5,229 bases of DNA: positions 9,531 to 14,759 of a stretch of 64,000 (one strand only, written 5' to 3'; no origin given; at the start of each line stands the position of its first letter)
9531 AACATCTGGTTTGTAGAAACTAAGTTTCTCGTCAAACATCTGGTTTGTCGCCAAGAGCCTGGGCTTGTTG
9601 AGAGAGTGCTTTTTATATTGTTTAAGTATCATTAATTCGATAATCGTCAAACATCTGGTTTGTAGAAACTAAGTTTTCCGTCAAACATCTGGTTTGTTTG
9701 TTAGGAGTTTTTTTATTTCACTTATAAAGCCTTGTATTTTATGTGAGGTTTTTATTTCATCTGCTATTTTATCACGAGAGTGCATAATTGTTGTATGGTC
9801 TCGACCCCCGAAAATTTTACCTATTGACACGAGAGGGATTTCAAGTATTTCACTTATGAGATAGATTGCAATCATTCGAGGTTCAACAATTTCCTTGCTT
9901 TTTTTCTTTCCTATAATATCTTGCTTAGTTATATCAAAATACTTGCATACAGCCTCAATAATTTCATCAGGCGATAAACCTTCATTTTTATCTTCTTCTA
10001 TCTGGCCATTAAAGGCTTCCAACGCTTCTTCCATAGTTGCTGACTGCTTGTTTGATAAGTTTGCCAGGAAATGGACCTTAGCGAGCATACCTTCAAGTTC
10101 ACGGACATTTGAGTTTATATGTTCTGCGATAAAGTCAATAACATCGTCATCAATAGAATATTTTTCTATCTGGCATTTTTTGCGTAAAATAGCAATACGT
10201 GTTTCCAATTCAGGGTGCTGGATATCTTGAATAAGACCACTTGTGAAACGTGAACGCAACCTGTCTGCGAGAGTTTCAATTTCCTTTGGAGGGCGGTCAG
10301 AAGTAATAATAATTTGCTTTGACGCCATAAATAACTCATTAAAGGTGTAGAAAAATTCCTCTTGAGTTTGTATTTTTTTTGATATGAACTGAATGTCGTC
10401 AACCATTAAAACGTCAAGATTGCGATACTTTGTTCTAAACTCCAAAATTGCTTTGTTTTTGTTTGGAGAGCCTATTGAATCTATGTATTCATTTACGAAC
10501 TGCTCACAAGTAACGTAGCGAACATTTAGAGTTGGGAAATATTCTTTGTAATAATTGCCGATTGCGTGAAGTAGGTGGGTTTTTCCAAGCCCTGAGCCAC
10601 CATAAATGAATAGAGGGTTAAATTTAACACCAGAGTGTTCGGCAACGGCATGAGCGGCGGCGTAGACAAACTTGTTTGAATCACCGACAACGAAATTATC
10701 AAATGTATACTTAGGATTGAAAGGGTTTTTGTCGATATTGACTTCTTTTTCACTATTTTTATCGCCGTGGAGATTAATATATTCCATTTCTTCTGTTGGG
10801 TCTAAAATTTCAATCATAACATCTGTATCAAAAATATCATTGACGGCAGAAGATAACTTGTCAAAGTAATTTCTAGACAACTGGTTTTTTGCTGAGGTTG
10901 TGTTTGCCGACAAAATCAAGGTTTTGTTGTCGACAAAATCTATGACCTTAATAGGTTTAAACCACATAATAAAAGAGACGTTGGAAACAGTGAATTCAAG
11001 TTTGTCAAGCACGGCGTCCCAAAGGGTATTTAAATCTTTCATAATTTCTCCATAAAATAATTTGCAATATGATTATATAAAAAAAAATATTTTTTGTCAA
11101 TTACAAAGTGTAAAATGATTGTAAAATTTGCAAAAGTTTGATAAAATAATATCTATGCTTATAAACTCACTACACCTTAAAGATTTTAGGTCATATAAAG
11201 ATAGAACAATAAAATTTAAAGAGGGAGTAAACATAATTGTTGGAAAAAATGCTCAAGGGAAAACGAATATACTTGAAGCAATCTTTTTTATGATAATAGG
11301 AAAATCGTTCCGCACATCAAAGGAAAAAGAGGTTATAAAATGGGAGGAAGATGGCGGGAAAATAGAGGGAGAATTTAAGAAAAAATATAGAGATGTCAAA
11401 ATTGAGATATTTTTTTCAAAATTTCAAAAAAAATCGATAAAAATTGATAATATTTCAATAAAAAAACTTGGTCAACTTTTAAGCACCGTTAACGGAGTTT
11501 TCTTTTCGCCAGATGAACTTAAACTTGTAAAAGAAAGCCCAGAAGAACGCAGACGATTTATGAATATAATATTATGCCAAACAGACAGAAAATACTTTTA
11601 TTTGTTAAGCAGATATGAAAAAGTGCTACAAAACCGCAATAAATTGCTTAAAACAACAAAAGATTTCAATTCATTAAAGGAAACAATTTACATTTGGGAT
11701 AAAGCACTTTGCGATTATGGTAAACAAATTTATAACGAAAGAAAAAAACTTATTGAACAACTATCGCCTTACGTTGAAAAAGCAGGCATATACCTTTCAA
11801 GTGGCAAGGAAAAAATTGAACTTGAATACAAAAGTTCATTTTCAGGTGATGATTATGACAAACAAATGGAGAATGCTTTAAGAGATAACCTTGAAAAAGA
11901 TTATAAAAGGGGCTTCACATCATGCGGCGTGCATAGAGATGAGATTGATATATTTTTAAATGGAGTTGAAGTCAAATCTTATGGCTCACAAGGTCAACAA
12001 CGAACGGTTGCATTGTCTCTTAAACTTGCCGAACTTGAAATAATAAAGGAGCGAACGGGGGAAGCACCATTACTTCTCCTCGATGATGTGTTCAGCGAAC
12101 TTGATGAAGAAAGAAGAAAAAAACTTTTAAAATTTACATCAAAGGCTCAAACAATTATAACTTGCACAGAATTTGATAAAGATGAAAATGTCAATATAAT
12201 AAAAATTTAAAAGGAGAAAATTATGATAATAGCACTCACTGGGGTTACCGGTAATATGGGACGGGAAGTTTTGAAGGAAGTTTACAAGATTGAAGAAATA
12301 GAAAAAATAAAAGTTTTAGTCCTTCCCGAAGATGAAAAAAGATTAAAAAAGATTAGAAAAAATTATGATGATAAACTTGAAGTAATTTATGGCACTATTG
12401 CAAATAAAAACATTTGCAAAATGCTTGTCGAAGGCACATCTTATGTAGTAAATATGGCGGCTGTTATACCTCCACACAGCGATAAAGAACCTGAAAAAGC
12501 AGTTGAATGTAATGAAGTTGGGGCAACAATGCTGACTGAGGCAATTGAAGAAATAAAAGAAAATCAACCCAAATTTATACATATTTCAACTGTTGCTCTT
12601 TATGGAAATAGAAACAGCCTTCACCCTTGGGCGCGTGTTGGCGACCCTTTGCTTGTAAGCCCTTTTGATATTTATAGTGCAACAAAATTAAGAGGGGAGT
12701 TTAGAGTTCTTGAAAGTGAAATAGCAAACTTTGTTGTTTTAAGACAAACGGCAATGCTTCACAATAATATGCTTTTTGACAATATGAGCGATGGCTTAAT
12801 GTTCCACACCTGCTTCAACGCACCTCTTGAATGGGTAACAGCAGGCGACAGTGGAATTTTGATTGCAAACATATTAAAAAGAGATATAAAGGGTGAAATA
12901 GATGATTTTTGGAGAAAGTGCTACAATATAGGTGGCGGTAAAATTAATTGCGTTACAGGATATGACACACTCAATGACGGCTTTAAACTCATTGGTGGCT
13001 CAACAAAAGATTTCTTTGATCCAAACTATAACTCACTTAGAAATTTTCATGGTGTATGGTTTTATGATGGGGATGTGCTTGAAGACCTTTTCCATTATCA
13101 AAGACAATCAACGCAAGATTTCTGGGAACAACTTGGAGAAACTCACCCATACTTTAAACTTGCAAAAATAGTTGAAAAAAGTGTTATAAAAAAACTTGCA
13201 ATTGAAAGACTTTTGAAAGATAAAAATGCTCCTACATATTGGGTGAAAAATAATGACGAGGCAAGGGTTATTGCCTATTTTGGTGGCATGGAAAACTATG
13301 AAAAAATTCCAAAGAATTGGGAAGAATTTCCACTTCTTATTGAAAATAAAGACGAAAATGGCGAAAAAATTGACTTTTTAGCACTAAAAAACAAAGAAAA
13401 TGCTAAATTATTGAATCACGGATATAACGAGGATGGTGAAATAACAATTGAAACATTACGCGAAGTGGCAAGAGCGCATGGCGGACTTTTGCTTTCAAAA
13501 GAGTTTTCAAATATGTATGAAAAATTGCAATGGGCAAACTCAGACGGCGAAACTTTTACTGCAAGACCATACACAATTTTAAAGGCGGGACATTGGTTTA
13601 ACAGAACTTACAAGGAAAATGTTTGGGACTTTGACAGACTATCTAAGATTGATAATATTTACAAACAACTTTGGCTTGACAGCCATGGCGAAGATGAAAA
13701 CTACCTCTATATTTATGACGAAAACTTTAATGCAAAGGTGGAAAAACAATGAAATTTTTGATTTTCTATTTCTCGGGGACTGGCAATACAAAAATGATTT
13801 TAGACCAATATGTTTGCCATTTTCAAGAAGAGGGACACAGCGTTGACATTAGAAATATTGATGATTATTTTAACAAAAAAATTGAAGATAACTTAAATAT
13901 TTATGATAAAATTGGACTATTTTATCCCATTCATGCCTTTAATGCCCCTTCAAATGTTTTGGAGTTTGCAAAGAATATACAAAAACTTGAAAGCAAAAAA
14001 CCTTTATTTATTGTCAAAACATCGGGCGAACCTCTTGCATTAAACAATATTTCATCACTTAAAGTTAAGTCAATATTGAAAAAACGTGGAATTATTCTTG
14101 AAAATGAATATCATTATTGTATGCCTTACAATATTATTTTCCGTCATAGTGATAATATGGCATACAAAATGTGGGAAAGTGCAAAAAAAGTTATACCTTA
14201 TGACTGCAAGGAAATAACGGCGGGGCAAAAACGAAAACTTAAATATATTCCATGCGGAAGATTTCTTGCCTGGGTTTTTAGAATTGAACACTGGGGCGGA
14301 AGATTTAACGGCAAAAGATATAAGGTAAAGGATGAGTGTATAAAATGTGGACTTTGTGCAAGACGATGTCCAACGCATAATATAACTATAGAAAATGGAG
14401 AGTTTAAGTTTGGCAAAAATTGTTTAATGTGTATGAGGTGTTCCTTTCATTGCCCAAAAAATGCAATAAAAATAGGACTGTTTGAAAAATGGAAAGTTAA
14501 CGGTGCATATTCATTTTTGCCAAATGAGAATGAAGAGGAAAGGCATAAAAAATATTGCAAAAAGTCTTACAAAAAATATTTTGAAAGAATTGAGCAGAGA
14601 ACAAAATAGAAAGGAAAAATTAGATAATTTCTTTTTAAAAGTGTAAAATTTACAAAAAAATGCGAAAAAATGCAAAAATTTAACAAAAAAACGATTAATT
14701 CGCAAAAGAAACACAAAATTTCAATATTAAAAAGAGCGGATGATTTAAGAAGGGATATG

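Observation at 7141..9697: dnaN is bracketed by large inverted repeats carrying DnaA-box-like clusters, and dnaN and dnaA are convergent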

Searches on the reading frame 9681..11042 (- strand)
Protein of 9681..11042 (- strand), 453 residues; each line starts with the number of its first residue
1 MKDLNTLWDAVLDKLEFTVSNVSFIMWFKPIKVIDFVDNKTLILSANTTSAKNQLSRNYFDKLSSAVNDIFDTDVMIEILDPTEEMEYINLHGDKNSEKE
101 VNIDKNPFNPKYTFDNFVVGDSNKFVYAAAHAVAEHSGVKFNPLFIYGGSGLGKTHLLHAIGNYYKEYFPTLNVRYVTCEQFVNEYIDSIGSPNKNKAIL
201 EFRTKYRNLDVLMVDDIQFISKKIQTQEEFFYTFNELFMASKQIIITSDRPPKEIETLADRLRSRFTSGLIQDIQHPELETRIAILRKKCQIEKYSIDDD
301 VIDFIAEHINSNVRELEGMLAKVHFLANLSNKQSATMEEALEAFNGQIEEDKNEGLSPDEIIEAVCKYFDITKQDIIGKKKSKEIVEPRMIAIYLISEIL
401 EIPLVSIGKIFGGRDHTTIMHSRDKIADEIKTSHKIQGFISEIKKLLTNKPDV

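Call 4: search_protein_families(library=ncbifam, proteins=[window:9681-11042:-])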
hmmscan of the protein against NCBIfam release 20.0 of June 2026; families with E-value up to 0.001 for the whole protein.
window:9681-11042:- (453 aa): 20 families
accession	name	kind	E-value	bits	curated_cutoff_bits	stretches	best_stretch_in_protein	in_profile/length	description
TIGR00362.1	DnaA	equivalog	1.5e-147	492.3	343.9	1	8-446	1-436/437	chromosomal replication initiator protein DnaA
NF001154.0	PRK00149.3-3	equivalog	4.1e-107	359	410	1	24-447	29-458/462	chromosomal replication initiator protein DnaA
NF009087.0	PRK12422.1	equivalog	2.6e-66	224.7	657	1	26-449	22-445/455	chromosomal replication initiator protein DnaA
TIGR03420.1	DnaA_homol_Hda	equivalog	7.4e-28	97.6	194.8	1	110-325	10-207/226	DnaA regulatory inactivator Hda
NF005982.0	PRK08084.1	equivalog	2.6e-13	50.1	268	1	112-323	19-213/235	DnaA inactivator Hda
NF038214.1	IS21_help_AAA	equivalog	1.9e-12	47.4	200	1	105-255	53-197/232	IS21-like element helper ATPase IstB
NF005304.0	PRK06835.1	equivalog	1.8e-11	43.8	215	1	131-267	174-306/330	ATP-binding protein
NF005992.0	PRK08116.1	subfamily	2.1e-11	43.5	189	1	111-291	81-261/269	hypothetical protein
NF006571.0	PRK09087.1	equivalog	5.8e-06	26.2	297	0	214-339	94-215/228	DnaA regulatory inactivator HdaA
NF005378.0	PRK06921.1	subfamily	1.6e-05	24.1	207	1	138-266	114-240/266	hypothetical protein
NF006505.0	PRK08939.1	equivalog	1.8e-05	24.2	228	1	137-217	152-226/306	primosomal protein DnaI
NF005149.0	PRK06620.1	equivalog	1.8e-05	24.1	316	0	212-336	90-206/221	hypothetical protein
NF009043.0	PRK12377.1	subfamily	0.00017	21.3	389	1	107-217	66-172/248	ATP-binding protein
NF000868.0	PRK00080.1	equivalog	0.0003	19.8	282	0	256-345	161-248/330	Holliday junction branch migration DNA helicase RuvB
TIGR01128.2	holA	equivalog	0.00058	19.3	80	1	211-351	62-198/316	DNA polymerase III subunit delta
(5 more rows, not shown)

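Call 35: find_encoding_contigs(protein=window:9684-11042:-, flank=4000, max_places=10)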
Protein window:9684-11042:- (453 aa): 2 contigs read that carry it; 2 places shown.
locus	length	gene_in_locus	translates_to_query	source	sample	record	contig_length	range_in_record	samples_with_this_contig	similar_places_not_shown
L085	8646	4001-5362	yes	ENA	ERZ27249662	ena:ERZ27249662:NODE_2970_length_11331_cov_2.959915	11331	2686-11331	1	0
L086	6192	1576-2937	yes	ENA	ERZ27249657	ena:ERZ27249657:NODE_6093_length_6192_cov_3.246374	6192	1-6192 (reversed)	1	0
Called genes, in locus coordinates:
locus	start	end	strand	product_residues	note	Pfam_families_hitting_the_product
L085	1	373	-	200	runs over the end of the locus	PF00293:NUDIX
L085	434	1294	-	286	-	PF12724:Flavodoxin_5 (weak), PF00037:Fer4 (weak), PF12838:Fer4_7 (faint), PF13187:Fer4_9 (weak), PF13484:Fer4_16 (faint)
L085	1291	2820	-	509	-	PF01073:3Beta_HSD, PF01370:Epimerase, PF02719:Polysacc_synt_2 (weak), PF04321:RmlD_sub_bind (weak), PF07993:NAD_binding_4 (weak), PF16363:GDP_Man_Dehyd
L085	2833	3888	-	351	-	PF02463:SMC_N, PF13175:AAA_15, PF13476:AAA_23, PF13514:AAA_27 (faint), PF13304:AAA_21 (faint)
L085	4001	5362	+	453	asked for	PF11638:DnaA_N, PF00308:Bac_DnaA, PF00004:AAA (weak), PF08299:Bac_DnaA_C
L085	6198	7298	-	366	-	PF00712:DNA_pol3_beta, PF02767:DNA_pol3_beta_2, PF02768:DNA_pol3_beta_3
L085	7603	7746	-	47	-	-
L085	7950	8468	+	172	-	PF22769:DCD (weak), PF00692:dUTPase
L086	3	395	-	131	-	?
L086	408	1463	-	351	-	PF02463:SMC_N, PF13175:AAA_15, PF13476:AAA_23, PF13514:AAA_27 (faint), PF13304:AAA_21 (faint)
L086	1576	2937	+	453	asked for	PF11638:DnaA_N, PF00308:Bac_DnaA, PF00004:AAA (weak), PF08299:Bac_DnaA_C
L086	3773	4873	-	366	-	PF00712:DNA_pol3_beta, PF02767:DNA_pol3_beta_2, PF02768:DNA_pol3_beta_3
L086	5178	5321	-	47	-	-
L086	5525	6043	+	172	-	PF22769:DCD (weak), PF00692:dUTPase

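Call 59: find_homologous_proteins(query=window:9684-11042:-, max_evalue=1e-150)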
Query window:9684-11042:- (453 aa): 828 proteins with E <= 1e-150 among 8000 candidates; the best 120 are listed.
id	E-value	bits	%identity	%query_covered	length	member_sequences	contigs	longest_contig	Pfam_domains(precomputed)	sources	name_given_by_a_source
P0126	1.2e-297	1005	100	100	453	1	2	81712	PF11638.14,PF00308.25,PF08299.18,PF00004.36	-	-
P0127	7.7e-287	969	97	99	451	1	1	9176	PF11638.14,PF01695.24,PF00308.25,PF08299.18,PF00004.36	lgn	-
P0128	4.9e-286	967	97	99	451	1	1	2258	PF11638.14,PF01695.24,PF00308.25,PF08299.18,PF00004.36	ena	-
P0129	5.1e-286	967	97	99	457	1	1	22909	PF11638.14,PF01695.24,PF00308.25,PF08299.18,PF00004.36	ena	-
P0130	5.6e-286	967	97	99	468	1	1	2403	PF11638.14,PF01695.24,PF00308.25,PF08299.18,PF00004.36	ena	-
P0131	1.1e-284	962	96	99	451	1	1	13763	PF11638.14,PF01695.24,PF00308.25,PF08299.18,PF00004.36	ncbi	-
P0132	6.8e-276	933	93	99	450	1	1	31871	PF11638.14,PF01695.24,PF00308.25,PF08299.18,PF00004.36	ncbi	-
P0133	2.9e-261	885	86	99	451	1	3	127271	PF11638.14,PF01695.24,PF00308.25,PF08299.18,PF00004.36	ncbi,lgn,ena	-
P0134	9.5e-260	880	86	99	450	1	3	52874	PF13173.13,PF11638.14,PF01695.24,PF00308.25,PF08299.18,PF00004.36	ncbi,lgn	-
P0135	1.1e-257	873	85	99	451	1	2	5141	PF11638.14,PF01695.24,PF00308.25,PF08299.18,PF00004.36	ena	-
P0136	1.3e-257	873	84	99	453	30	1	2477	PF13173.13,PF11638.14,PF01695.24,PF00308.25,PF08299.18,PF00004.36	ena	-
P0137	1.8e-252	856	84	99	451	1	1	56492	PF11638.14,PF01695.24,PF00308.25,PF08299.18,PF00004.36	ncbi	-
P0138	1.3e-250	850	83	99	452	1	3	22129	PF11638.14,PF01695.24,PF00308.25,PF08299.18,PF00004.36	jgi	-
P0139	6.6e-249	844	83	99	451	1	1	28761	PF13173.13,PF11638.14,PF01695.24,PF00308.25,PF08299.18,PF00004.36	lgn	-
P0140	6.6e-246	834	81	99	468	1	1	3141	PF11638.14,PF01695.24,PF00308.25,PF08299.18,PF00004.36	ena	-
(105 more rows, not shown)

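Call 60: find_encoding_contigs(protein=P0129, flank=8000, max_places=3)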
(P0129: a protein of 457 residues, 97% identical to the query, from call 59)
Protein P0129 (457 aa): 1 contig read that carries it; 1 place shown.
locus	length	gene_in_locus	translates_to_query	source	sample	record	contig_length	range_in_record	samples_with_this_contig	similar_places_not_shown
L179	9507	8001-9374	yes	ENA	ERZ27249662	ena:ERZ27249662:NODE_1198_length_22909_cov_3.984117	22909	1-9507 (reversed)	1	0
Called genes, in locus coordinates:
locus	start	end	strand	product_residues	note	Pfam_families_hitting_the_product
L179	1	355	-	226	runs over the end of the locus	-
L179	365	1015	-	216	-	-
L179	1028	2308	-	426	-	-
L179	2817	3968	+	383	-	PF00149:Metallophos (weak)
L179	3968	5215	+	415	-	-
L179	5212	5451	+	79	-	PF18912:DZR_2 (weak)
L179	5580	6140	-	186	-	-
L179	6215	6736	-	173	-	PF00293:NUDIX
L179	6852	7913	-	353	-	PF02463:SMC_N, PF13175:AAA_15, PF13476:AAA_23, PF13304:AAA_21 (faint)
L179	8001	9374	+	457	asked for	PF00004:AAA (faint), PF11638:DnaA_N, PF00308:Bac_DnaA, PF01695:IstB_IS21 (weak), PF08299:Bac_DnaA_C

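Call 61: find_encoding_contigs(protein=P0131, flank=8000, max_places=3)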
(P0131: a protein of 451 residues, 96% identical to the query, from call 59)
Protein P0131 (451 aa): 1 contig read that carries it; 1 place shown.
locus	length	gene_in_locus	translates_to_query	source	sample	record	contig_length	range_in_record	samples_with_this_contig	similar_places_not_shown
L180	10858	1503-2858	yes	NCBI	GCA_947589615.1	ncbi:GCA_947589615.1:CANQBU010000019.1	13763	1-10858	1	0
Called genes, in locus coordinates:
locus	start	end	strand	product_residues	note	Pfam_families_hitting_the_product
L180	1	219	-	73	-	?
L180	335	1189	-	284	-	PF02463:SMC_N (weak)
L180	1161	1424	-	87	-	PF02463:SMC_N, PF13175:AAA_15, PF13514:AAA_27 (weak), PF13476:AAA_23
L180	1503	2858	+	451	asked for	PF11638:DnaA_N, PF01695:IstB_IS21 (weak), PF00308:Bac_DnaA, PF00004:AAA (faint), PF08299:Bac_DnaA_C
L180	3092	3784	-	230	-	-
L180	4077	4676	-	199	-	-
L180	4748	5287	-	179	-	-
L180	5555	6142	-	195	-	-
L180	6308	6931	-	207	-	-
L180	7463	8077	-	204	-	-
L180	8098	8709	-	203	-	-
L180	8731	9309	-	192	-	-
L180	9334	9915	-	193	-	-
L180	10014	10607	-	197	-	-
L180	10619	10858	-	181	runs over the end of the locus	-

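Call 62: find_encoding_contigs(protein=P0127, flank=8000, max_places=3)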
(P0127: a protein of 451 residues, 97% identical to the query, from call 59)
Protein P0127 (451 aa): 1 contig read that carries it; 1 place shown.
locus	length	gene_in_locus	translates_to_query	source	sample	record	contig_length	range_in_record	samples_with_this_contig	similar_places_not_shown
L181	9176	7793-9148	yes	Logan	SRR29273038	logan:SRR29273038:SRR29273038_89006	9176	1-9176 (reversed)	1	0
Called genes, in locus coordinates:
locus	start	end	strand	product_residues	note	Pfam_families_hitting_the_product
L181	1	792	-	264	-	?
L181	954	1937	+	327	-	PF13280:WYL, PF25583:WCX (weak)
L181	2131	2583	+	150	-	-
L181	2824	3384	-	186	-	-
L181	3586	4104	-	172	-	PF00293:NUDIX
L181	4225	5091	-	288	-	PF12724:Flavodoxin_5 (weak), PF12838:Fer4_7 (faint), PF13237:Fer4_10 (faint), PF00037:Fer4 (faint), PF13187:Fer4_9 (weak), PF13484:Fer4_16 (faint)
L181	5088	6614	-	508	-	PF01073:3Beta_HSD, PF01370:Epimerase, PF02719:Polysacc_synt_2 (weak), PF04321:RmlD_sub_bind (weak), PF16363:GDP_Man_Dehyd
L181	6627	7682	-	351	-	PF02463:SMC_N, PF13175:AAA_15, PF13476:AAA_23, PF13304:AAA_21 (faint)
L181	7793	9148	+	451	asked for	PF00004:AAA (faint), PF11638:DnaA_N, PF00308:Bac_DnaA, PF01695:IstB_IS21 (weak), PF08299:Bac_DnaA_C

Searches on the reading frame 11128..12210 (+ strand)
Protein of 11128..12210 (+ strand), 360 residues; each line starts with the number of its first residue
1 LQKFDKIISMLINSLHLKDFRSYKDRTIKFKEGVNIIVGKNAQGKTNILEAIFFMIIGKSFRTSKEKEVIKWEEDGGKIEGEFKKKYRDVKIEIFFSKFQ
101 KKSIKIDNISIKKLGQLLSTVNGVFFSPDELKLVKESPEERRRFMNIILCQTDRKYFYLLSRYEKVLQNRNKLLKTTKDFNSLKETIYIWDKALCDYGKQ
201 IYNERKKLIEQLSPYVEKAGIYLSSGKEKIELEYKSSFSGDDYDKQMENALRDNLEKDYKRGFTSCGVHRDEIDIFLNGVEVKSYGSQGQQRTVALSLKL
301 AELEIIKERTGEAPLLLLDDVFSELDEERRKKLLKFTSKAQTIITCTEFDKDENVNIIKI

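Call 4: search_protein_families(library=ncbifam, proteins=[window:11128-12210:+])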
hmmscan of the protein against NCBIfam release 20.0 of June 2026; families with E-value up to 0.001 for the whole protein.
window:11128-12210:+ (360 aa): 14 families
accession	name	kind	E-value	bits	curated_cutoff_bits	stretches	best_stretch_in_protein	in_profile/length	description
TIGR00611.2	recf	equivalog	8.9e-113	376.9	172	1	12-347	1-339/339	DNA replication/repair protein RecF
NF010680.0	PRK14079.1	equivalog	7.9e-70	235.6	386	1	12-350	3-329/349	recombination protein F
NF003034.1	PRK03918.1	equivalog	2.5e-13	48.9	700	1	10-105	1-98/878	DNA double-strand break repair ATPase Rad50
NF045487.1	ASRP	equivalog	4e-13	48.9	300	1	25-88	7-72/593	archaea-specific SMC-related protein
NF002244.0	PRK01156.1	equivalog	1.5e-12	46.5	847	1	10-119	1-107/895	DNA double-strand break repair ATPase Rad50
NF002572.0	PRK02224.1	equivalog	3.8e-12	45.3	1087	1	10-95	1-86/888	DNA double-strand break repair ATPase Rad50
NF041034.1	Rad50_Sulf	equivalog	6.2e-12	44.2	1000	1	10-88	1-78/872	DNA double-strand break repair ATPase Rad50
NF041035.1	Rad50_Halo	equivalog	3.1e-11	42.4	1000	1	10-93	1-84/883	DNA double-strand break repair ATPase Rad50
NF041760.1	PtuA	equivalog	4.8e-10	38.9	500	1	10-55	50-95/524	retron Ec78 anti-phage system effector ATPase PtuA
NF053563.1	Rkd4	equivalog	2.1e-07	29.5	860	1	11-60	2-51/747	arcadin-4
TIGR00618.1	sbcc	subfamily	7.4e-07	27.5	478.5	1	10-70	1-64/1043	exonuclease subunit SbcC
TIGR02169.1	SMC_prok_A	equivalog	2e-06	25.8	729.4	1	12-62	2-53/1165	chromosome segregation protein SMC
NF038234.1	retron_eff_Eco8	equivalog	2.8e-05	22.9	250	1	10-56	1-47/679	retron Eco8 family effector endonuclease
TIGR02168.1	SMC_prok_B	equivalog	0.00032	18.5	567.35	1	13-53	3-44/1181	chromosome segregation protein SMC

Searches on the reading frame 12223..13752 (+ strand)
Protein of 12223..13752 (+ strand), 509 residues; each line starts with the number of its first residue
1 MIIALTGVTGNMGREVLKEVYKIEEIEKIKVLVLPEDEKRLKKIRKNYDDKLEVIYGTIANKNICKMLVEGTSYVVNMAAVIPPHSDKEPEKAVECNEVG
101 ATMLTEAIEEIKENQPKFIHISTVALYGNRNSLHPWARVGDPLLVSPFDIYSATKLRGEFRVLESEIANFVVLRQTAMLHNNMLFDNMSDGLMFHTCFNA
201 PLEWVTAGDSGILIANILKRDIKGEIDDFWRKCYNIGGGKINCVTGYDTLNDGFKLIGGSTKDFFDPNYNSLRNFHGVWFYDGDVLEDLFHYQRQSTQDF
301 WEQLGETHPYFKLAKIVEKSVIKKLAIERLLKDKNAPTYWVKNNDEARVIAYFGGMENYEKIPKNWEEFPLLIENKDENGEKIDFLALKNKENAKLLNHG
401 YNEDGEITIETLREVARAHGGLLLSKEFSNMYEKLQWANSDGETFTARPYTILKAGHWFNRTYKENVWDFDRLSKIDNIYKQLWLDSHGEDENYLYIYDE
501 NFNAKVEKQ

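Call 4: search_protein_families(library=ncbifam, proteins=[window:12223-13752:+])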
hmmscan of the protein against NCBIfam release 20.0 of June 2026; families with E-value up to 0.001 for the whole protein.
window:12223-13752:+ (509 aa): 7 families
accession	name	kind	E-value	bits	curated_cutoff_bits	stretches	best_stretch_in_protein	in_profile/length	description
NF043036.1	ErythonDh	equivalog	5.3e-09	35.7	325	1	1-159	1-157/321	D-erythronate dehydrogenase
TIGR04180.1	EDH_00030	hypoth_equivalog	1.2e-08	34.4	475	1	40-131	39-129/297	NAD-dependent 4,6-dehydratase LegB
NF005539.0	PRK07201.1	equivalog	2.7e-06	26.4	549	1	5-129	5-130/657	SDR family oxidoreductase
TIGR03589.1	PseB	equivalog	8.1e-06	25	407.75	1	3-123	7-125/324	UDP-N-acetylglucosamine 4,6-dehydratase (inverting)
TIGR01214.1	rmlD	equivalog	2.1e-05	23.7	224.05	1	4-179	3-150/285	dTDP-4-dehydrorhamnose reductase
NF050030.1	thlkprotThyD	equivalog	3e-05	23.4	400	1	1-131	1-131/305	thylakoid membrane protein ThyD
TIGR03466.1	HpnA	hypoth_equivalog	0.0003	19.8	367.65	1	5-132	5-122/327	hopanoid-associated sugar epimerase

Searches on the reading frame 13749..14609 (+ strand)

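Call 56: search_protein_families(library=pfam, proteins=[window:13749-14609:+], max_evalue=0.00001)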
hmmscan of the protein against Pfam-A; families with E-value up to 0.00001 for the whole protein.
window:13749-14609:+ (286 aa): 5 families
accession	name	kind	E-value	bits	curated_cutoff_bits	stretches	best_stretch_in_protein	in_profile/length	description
PF00037.32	Fer4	-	2.2e-09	37.2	21.1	0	193-212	4-23/24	4Fe-4S binding domain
PF13484.11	Fer4_16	-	2e-08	35.3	30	0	224-274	1-50/66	4Fe-4S double cluster binding domain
PF13187.11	Fer4_9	-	1.6e-07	31.7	27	0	196-240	1-52/52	4Fe-4S dicluster domain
PF12724.12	Flavodoxin_5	-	2.7e-07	31.5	27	1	4-88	1-81/145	Flavodoxin domain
PF12838.12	Fer4_7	-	7.1e-06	26.8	27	0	197-239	2-52/52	4Fe-4S dicluster domain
